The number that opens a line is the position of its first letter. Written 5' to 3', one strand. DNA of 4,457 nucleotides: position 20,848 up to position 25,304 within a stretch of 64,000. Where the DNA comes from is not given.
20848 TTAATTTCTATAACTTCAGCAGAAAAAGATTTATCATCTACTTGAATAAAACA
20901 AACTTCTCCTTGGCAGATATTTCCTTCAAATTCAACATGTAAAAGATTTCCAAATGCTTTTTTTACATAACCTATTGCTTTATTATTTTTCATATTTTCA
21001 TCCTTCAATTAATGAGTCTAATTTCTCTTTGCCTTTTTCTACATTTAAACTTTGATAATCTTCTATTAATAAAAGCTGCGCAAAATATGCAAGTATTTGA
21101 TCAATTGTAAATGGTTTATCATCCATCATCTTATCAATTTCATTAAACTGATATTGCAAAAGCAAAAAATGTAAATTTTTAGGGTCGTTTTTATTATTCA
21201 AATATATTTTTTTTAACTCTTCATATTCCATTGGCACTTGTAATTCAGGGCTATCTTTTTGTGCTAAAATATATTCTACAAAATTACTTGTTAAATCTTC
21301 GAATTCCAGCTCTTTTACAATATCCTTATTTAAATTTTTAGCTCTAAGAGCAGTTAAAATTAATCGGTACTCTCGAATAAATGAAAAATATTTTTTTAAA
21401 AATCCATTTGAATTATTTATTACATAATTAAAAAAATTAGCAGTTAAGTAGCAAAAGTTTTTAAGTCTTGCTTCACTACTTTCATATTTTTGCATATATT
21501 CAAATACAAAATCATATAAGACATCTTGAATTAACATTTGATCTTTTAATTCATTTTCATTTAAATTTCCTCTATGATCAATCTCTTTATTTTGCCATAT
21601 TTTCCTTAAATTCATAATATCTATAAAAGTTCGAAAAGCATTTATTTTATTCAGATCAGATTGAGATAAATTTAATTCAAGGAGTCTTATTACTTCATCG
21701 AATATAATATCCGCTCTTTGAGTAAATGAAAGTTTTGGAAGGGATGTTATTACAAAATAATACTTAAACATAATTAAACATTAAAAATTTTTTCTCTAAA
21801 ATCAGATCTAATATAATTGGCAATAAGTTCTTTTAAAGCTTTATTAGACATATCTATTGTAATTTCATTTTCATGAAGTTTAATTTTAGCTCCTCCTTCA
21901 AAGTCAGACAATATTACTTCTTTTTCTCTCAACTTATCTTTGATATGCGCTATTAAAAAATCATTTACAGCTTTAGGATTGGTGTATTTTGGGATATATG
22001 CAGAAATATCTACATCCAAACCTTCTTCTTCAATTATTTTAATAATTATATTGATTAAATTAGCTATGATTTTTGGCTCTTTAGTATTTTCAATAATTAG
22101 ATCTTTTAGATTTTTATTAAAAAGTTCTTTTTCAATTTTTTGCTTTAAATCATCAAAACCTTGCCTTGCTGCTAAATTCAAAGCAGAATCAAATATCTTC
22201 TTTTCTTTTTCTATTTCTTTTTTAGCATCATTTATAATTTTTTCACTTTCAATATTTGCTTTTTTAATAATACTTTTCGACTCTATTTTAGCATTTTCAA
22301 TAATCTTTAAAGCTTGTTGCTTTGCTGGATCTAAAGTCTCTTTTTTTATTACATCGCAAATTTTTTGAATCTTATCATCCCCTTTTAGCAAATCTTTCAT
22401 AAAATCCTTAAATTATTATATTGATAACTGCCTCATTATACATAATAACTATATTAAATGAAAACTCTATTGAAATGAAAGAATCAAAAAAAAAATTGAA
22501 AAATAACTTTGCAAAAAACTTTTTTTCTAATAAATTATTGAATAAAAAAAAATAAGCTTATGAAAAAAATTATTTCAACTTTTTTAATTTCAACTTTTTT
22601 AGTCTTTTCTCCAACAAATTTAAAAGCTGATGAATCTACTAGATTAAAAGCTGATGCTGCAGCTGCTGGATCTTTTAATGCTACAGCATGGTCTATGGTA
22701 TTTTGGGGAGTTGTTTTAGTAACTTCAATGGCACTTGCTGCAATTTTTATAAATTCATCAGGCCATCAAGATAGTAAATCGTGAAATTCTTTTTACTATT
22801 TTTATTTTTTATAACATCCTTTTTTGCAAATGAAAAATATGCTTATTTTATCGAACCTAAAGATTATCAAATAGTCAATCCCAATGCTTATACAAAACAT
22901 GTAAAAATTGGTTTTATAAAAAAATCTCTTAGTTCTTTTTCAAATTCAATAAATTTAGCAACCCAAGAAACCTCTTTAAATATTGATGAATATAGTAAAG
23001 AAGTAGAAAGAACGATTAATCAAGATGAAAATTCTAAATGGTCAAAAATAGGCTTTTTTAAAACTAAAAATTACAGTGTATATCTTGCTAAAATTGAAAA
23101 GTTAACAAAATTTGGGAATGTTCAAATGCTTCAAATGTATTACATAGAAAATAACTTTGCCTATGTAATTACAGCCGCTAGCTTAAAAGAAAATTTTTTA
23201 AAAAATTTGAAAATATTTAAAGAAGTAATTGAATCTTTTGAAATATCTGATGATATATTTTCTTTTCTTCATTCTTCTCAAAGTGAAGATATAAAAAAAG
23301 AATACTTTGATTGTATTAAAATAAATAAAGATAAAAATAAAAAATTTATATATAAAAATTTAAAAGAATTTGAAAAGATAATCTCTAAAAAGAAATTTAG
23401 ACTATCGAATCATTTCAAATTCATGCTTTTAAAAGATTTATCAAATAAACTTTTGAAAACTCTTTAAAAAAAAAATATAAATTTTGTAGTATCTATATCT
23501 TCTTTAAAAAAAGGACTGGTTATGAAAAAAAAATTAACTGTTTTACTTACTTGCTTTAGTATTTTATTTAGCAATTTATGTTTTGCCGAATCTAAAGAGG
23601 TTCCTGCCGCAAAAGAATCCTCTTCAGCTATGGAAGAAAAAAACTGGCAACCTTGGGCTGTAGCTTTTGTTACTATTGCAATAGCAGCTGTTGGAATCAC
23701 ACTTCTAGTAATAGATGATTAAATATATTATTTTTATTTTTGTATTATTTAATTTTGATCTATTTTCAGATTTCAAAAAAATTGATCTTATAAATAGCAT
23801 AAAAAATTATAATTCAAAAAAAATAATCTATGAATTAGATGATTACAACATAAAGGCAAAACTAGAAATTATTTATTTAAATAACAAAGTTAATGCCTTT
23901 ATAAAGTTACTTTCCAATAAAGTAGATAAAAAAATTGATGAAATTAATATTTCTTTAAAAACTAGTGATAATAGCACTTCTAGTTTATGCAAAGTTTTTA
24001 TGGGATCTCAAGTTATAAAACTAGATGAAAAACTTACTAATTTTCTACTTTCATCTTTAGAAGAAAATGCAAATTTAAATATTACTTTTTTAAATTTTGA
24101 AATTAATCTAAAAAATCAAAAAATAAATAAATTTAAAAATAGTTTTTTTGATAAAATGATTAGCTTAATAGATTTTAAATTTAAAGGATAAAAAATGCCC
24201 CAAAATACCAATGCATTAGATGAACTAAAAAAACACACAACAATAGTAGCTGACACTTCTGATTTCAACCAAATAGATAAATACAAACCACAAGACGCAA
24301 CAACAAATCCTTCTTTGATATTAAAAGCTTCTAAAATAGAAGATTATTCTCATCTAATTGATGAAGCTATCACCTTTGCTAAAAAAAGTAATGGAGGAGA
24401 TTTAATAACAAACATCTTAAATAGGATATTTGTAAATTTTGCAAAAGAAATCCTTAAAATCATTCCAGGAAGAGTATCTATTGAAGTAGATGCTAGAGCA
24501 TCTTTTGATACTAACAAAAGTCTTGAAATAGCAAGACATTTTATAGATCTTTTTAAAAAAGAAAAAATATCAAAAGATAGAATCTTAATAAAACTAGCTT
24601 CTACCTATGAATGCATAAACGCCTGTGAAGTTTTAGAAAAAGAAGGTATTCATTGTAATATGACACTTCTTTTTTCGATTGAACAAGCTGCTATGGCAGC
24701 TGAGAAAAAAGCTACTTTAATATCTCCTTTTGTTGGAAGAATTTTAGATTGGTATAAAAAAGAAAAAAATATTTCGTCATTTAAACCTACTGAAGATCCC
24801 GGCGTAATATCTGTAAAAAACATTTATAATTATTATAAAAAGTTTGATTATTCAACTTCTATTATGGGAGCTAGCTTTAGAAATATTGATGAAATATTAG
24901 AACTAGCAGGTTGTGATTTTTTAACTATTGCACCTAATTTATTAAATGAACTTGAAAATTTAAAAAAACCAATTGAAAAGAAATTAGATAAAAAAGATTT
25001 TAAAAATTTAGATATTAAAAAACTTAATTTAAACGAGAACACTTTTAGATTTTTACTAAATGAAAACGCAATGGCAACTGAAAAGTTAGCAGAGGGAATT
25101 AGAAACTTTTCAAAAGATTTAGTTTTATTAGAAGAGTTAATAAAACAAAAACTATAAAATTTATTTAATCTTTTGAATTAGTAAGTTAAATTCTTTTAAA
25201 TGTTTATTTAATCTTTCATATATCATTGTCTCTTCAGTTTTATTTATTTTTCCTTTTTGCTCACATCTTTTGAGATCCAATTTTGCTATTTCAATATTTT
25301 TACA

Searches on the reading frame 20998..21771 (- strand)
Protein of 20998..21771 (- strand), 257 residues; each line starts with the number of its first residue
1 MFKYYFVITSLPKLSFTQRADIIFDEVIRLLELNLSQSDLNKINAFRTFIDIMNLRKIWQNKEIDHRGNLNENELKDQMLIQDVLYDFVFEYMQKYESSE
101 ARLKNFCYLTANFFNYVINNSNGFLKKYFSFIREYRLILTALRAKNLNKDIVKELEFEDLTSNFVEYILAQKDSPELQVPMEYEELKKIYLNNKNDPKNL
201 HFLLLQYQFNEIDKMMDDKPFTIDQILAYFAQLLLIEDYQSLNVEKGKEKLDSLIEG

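Call 83: search_protein_families(library=pfam, proteins=[window:20998-21771:-], max_evalue=0.001)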
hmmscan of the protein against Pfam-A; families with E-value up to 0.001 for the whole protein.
window:20998-21771:- (257 aa): 1 family
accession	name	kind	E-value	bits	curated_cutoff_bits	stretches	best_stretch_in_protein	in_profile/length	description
PF10962.13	DUF2764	-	1.2e-42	146.9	24.1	1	1-255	1-264/271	Protein of unknown function (DUF2764)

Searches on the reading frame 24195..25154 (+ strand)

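Call 83: search_protein_families(library=pfam, proteins=[window:24195-25154:+], max_evalue=0.001)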
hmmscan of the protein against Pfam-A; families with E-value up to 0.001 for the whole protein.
window:24195-25154:+ (320 aa): 1 family
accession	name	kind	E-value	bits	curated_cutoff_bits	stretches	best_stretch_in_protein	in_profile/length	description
PF00923.25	TAL_FSA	-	1.4e-87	294.1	27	1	17-314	1-283/285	Transaldolase/Fructose-6-phosphate aldolase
